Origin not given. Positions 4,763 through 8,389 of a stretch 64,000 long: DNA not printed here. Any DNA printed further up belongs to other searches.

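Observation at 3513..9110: Split PKS-like module with apparently dead KS, AT and DH sites, fused to an intact Sfp-type PPTase and coupled to a KamA-type radical SAM enzyme, with no carrier domain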

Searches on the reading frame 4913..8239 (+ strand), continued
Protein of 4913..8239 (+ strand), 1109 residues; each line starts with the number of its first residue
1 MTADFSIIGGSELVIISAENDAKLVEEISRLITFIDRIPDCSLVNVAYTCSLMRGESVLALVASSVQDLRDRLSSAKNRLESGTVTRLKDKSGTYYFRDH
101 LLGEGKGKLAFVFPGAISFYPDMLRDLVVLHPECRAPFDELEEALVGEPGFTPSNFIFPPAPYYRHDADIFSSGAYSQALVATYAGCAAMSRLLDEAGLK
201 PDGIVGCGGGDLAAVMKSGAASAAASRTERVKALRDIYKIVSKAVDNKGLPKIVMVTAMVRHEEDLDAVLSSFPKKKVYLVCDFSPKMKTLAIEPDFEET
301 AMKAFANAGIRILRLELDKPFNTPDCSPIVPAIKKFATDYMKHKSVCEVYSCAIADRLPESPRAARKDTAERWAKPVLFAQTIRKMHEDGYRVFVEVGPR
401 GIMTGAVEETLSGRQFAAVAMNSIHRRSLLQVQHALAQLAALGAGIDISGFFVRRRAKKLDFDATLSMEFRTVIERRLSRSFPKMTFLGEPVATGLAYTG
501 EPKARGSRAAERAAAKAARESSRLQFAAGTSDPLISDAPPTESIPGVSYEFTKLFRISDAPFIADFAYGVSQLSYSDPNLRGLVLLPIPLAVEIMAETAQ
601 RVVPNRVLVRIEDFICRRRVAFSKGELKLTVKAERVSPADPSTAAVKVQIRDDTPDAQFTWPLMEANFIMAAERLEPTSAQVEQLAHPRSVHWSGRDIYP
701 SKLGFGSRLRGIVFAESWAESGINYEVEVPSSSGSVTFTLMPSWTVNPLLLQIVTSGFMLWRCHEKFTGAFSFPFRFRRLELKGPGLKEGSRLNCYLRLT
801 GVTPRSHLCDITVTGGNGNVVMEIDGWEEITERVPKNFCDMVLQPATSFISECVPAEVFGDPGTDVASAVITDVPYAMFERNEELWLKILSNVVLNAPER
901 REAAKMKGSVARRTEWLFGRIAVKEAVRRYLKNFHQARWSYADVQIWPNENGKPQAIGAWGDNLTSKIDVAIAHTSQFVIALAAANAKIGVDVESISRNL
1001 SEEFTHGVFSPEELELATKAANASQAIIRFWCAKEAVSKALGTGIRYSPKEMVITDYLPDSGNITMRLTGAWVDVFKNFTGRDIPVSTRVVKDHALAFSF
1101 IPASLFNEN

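Call 44: find_encoding_contigs(protein=P0245, flank=10000, max_places=2)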
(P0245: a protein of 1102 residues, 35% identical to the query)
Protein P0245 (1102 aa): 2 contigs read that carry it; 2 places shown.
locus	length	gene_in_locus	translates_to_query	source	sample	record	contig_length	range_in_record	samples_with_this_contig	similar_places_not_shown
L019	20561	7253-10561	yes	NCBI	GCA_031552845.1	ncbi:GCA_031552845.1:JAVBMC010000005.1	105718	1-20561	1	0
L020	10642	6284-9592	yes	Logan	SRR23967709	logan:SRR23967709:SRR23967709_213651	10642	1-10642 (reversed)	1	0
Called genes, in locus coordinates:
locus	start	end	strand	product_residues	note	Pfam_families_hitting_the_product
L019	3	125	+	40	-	?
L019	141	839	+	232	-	-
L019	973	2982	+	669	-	PF02771:Acyl-CoA_dh_N, PF00441:Acyl-CoA_dh_1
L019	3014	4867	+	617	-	PF21162:ETFQO_UQ-bd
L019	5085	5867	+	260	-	PF02548:Pantoate_transf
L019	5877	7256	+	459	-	PF00109:ketoacyl-synt, PF02801:Ketoacyl-synt_C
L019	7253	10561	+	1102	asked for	PF14765:PS-DH, PF01648:ACPS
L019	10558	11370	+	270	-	PF04468:PSP1, PF28472:PSP1_3rd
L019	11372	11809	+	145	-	PF01220:DHquinase_II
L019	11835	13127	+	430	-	PF00365:PFK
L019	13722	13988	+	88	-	-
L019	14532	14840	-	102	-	-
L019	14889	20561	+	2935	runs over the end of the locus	-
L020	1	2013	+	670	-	?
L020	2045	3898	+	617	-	PF21162:ETFQO_UQ-bd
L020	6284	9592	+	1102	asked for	PF14765:PS-DH, PF01648:ACPS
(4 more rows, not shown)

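Call 45: find_encoding_contigs(protein=P0243, flank=10000, max_places=2)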
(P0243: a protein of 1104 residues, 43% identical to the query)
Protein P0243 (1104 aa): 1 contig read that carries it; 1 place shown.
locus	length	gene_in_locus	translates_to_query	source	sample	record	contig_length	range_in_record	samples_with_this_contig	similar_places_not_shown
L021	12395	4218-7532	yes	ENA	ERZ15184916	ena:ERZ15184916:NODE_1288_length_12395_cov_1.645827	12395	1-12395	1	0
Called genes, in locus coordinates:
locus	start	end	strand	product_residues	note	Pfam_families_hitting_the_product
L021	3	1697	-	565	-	?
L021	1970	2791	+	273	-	PF02548:Pantoate_transf, PF01177:Asp_Glu_race (faint)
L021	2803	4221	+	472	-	PF00109:ketoacyl-synt, PF02801:Ketoacyl-synt_C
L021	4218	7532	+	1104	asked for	PF22621:CurL-like_PKS_C (weak), PF00698:Acyl_transf_1, PF14765:PS-DH, PF01648:ACPS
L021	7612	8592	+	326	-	PF01636:APH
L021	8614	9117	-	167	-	-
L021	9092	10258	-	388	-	PF00135:COesterase, PF02129:Peptidase_S15 (faint), PF20434:BD-FAE, PF07859:Abhydrolase_3, PF00326:Peptidase_S9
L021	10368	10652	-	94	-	-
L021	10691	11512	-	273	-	PF00722:Glyco_hydro_16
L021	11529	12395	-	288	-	?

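Call 46: find_encoding_contigs(protein=P0247, flank=8000, max_places=2)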
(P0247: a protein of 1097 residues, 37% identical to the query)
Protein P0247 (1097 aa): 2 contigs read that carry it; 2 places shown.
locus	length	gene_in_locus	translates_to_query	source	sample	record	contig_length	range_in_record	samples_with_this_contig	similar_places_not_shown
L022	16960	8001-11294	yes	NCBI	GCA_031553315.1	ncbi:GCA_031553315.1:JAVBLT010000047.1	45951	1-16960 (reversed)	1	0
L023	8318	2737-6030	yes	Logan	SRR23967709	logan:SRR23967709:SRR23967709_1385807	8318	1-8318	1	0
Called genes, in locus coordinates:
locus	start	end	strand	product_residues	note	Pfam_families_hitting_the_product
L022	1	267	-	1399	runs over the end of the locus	PF08448:PAS_4, PF13188:PAS_8 (weak), PF13426:PAS_9, PF01590:GAF, PF08448:PAS_4, PF00512:HisKA, PF02518:HATPase_c, PF00072:Response_reg, +3 more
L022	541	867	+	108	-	-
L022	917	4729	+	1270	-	PF12969:DUF3857, PF01841:Transglut_core, PF12969:DUF3857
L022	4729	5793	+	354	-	PF00814:TsaD, PF22521:HypF_C_2 (weak)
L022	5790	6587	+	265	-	PF02548:Pantoate_transf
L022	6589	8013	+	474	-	PF00109:ketoacyl-synt, PF02801:Ketoacyl-synt_C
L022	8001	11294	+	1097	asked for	PF01648:ACPS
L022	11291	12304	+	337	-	PF03480:DctP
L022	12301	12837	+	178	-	PF04290:DctQ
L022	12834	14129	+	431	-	PF03600:CitMHS, PF06808:DctM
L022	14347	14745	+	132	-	PF00164:Ribosom_S12_S23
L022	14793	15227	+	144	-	PF00177:Ribosomal_S7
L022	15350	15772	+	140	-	PF01242:PTPS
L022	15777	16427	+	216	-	PF13353:Fer4_12 (weak), PF04055:Radical_SAM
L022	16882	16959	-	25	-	?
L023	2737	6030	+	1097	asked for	PF01648:ACPS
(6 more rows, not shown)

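Call 47: find_encoding_contigs(protein=P0253, flank=8000, max_places=2)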
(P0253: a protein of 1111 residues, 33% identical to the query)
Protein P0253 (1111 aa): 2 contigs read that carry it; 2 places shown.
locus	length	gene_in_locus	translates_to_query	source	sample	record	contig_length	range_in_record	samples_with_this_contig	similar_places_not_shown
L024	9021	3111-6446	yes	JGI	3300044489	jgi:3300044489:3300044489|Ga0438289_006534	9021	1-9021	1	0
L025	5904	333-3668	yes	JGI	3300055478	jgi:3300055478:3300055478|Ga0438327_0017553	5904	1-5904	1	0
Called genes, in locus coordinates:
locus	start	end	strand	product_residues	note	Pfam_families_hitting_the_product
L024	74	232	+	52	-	-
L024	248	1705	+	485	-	PF00884:Sulfatase, PF01663:Phosphodiest (faint), PF16347:SGSH_C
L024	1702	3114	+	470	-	PF00109:ketoacyl-synt, PF02801:Ketoacyl-synt_C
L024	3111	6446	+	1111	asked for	PF00698:Acyl_transf_1, PF14765:PS-DH (weak), PF01648:ACPS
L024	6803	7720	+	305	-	PF09976:TPR_21, PF13174:TPR_6 (faint), PF13432:TPR_16 (weak)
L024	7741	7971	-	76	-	PF02416:TatA_B_E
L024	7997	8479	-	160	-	PF01668:SmpB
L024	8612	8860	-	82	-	PF01192:RNA_pol_Rpb6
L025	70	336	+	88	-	PF02801:Ketoacyl-synt_C (weak)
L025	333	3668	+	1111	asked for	PF00698:Acyl_transf_1, PF14765:PS-DH (weak), PF01648:ACPS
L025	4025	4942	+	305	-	PF09976:TPR_21, PF13174:TPR_6 (faint), PF13432:TPR_16 (weak)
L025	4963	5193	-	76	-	PF02416:TatA_B_E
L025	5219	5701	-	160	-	PF01668:SmpB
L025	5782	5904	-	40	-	?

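Call 48: find_encoding_contigs(protein=P0251, flank=8000, max_places=2)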
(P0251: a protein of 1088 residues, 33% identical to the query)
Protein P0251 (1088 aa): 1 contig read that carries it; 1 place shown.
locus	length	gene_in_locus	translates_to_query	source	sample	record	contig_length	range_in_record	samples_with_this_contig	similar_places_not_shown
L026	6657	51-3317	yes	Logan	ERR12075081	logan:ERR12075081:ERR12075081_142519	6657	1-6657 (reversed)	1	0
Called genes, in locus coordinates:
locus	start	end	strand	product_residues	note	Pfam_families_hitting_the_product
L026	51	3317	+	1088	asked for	PF22336:RhiE-like_linker, PF22621:CurL-like_PKS_C, PF00698:Acyl_transf_1 (faint), PF14765:PS-DH (faint), PF01648:ACPS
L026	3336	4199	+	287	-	PF06750:A24_N_bact, PF01478:Peptidase_A24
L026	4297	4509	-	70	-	PF12728:HTH_17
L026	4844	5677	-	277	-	-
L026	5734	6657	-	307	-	?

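Call 51: find_related_loci(query=A3, collection=metagenome_contigs, flank=7000)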
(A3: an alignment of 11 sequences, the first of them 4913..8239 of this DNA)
Query A3 (1109 aa) in metagenome_contigs; peptide patterns used: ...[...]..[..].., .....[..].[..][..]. (x = any residue, [..] = any of these).
600 stretches matched a pattern (row limit reached: there are more); 163 encode a relative of the query (tblastn E <= 1e-3); the best 80 are kept; 80 distinct loci.
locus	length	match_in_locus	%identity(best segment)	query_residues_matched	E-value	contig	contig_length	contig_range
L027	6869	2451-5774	78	1-1109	0e+0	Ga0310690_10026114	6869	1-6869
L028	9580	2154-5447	64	11-1107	0e+0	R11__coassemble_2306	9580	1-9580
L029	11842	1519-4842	63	1-1108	0e+0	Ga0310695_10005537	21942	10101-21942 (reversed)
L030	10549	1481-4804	64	1-1108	0e+0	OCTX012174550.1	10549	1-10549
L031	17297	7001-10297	61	11-1107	0e+0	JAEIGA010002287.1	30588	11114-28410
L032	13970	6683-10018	59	9-1109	0e+0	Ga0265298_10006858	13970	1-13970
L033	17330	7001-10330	57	11-1109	0e+0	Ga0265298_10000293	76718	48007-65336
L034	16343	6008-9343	53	1-1109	0e+0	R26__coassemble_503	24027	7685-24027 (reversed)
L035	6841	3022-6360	52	1-1107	0e+0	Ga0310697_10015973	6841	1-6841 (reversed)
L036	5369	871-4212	52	1-1107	0e+0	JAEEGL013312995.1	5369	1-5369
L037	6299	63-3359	50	11-1107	0e+0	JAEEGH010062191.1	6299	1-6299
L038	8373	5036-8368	52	1-1105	0e+0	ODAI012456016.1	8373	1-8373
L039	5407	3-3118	58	69-1108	0e+0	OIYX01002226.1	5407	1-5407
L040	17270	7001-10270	43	11-1109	0e+0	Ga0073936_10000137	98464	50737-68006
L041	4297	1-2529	59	267-1108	0e+0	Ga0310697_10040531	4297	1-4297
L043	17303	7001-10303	47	11-1107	0e+0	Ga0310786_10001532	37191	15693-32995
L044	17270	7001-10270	42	11-1109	0e+0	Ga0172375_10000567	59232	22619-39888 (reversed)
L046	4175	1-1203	100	709-1109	0e+0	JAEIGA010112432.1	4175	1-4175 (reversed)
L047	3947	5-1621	71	571-1109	0e+0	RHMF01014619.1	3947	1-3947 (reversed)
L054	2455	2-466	70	956-1109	3e-64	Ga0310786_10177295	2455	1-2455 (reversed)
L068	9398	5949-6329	34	986-1109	7e-8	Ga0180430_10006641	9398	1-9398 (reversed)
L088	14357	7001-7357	28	993-1109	8e-6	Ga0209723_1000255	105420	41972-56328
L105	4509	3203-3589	27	989-1109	2e-5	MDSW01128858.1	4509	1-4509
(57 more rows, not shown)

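Call 73: search_protein_families(library=pfam, proteins=[L035:1112-3010:+, L038:3044-4927:+, L031:10512-11063:+, L031:11063-12856:-, L043:10318-11439:+], max_evalue=0.00001)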
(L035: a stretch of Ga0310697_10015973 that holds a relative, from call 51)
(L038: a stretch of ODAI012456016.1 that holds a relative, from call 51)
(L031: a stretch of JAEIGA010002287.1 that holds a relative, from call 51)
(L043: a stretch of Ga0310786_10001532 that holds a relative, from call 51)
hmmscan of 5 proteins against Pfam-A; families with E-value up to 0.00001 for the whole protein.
L035:1112-3010:+ (633 aa): 0 families

L038:3044-4927:+ (628 aa): 0 families

L031:10512-11063:+ (184 aa): 1 family
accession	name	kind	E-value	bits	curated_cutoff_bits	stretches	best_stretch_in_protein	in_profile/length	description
PF00156.33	Pribosyltran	-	2.7e-16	59.7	26.3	1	12-158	11-152/158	Phosphoribosyl transferase domain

L031:11063-12856:- (597 aa): 4 families
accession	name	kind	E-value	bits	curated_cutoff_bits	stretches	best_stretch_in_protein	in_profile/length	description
PF01119.25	DNA_mis_repair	-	4.4e-31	107.4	26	1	215-330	3-118/119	DNA mismatch repair protein, C-terminal domain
PF08676.16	MutL_C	-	2.9e-26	92.3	25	1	413-543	1-131/142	MutL C terminal dimerisation domain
PF13589.12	HATPase_c_3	-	2.7e-09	37.6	25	1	29-121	4-96/137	Histidine kinase-, DNA gyrase B-, and HSP90-like ATPase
PF02518.31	HATPase_c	-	2.5e-07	31.6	26.4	1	26-78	4-59/111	Histidine kinase-, DNA gyrase B-, and HSP90-like ATPase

L043:10318-11439:+ (374 aa): 6 families
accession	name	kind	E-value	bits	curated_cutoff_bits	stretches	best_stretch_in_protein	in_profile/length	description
PF00891.24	Methyltransf_2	-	5.6e-21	75.3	22.3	1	167-351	30-209/210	O-methyltransferase domain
PF08100.18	Dimerisation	-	3.1e-15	56.2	25.6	1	43-124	4-91/93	O-methyltransferase dimerisation domain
PF13649.12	Methyltransf_25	-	1.7e-10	41.9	27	1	205-301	2-97/97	Methyltransferase domain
PF13489.12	Methyltransf_23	-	1.7e-10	41.3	27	1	189-352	11-160/164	Methyltransferase domain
PF08241.18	Methyltransf_11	-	2.4e-09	38.1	21.2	1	205-305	1-95/95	Methyltransferase domain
PF08242.18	Methyltransf_12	-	2.6e-09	38.1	30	1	205-303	1-98/98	Methyltransferase domain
